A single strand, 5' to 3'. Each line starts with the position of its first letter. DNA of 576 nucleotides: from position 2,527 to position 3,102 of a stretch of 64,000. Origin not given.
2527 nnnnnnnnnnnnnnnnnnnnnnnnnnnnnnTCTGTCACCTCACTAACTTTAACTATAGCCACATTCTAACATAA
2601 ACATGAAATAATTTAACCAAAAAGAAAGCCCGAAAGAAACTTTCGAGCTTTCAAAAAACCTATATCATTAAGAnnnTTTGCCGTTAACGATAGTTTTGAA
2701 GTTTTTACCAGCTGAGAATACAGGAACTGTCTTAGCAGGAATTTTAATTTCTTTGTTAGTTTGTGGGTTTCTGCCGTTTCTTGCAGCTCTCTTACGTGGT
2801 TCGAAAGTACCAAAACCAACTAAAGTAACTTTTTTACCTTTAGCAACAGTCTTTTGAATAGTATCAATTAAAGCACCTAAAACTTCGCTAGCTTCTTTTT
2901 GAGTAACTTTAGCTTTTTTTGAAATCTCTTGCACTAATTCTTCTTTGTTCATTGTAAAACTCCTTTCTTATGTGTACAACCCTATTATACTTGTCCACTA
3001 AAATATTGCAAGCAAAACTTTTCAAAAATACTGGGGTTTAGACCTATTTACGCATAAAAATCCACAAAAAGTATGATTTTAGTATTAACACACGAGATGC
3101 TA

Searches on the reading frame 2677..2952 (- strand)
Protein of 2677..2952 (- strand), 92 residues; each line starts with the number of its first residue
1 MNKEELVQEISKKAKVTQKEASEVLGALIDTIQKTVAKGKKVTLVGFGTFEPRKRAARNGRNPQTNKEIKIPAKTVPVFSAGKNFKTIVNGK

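Call 29: find_encoding_contigs(protein=window:2677-2952:-, flank=10000, max_places=10)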
Protein seq(92 aa) (92 aa): 22 contigs read that carry it; 10 places shown.
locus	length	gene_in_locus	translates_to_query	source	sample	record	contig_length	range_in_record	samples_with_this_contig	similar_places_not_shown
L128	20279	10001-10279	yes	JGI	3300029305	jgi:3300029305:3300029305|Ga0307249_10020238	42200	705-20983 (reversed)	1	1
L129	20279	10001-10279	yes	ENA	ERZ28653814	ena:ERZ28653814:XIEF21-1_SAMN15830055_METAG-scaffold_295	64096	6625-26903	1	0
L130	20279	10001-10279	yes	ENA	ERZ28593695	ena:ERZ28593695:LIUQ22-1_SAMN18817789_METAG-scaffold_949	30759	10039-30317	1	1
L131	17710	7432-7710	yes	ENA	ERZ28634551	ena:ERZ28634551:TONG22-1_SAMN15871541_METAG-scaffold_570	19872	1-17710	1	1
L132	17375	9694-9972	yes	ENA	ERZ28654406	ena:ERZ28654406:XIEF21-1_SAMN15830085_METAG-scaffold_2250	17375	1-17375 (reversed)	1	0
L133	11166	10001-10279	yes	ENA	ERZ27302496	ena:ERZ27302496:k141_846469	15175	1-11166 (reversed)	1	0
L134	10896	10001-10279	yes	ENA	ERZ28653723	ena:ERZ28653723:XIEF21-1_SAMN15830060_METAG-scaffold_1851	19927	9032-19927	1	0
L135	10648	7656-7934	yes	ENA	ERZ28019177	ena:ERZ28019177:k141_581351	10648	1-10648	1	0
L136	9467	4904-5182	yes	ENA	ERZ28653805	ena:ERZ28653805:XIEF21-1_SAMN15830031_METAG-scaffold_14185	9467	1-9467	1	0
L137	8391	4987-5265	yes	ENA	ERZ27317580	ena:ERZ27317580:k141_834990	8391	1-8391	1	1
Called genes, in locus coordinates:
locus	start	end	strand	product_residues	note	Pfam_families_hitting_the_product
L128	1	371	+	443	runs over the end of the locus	PF00375:SDF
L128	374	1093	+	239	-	-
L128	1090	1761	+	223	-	PF01869:BcrAD_BadFG (weak)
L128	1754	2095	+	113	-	PF02021:UPF0102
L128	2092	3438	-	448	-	PF00006:ATP-synt_ab, PF18269:T3SS_ATPase_C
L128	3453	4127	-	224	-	-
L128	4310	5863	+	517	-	-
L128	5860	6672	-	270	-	PF04055:Radical_SAM, PF13353:Fer4_12 (weak)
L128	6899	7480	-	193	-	PF07963:N_methyl (weak)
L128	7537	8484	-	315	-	PF00480:ROK, PF01869:BcrAD_BadFG, PF02685:Glucokinase (faint)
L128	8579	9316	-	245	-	PF04402:SIMPL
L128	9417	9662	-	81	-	-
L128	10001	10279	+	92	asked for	PF00216:Bac_DNA_binding, PF18291:HU-HIG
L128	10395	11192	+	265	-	PF01048:PNP_UDP_1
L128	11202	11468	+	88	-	PF02325:CCB3_YggT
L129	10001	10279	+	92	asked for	PF00216:Bac_DNA_binding, PF18291:HU-HIG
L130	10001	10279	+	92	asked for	PF00216:Bac_DNA_binding, PF18291:HU-HIG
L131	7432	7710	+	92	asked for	PF00216:Bac_DNA_binding, PF18291:HU-HIG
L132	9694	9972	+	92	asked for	PF00216:Bac_DNA_binding, PF18291:HU-HIG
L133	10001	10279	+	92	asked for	PF00216:Bac_DNA_binding, PF18291:HU-HIG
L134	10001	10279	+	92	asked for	PF00216:Bac_DNA_binding, PF18291:HU-HIG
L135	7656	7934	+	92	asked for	PF00216:Bac_DNA_binding, PF18291:HU-HIG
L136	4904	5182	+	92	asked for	PF00216:Bac_DNA_binding, PF18291:HU-HIG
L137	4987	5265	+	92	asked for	PF00216:Bac_DNA_binding, PF18291:HU-HIG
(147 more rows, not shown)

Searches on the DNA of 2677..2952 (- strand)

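Call 32: search_rna_families(source=L131, start=8850, end=9350, threshold=evalue, max_evalue=1)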
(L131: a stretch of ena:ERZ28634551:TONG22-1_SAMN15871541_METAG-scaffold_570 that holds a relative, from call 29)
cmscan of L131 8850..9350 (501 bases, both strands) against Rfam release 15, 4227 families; matches with E-value up to 1: 2.
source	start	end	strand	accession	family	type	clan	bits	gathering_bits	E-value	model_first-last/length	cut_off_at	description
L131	8919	8994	+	RF00005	tRNA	Gene; tRNA;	CL00001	57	29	9.2e-12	1-71/71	no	tRNA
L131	9127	9243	+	RF00558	L20_leader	Cis-reg; leader;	-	19.6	58.7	0.23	1-127/127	no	Ribosomal protein L20 leader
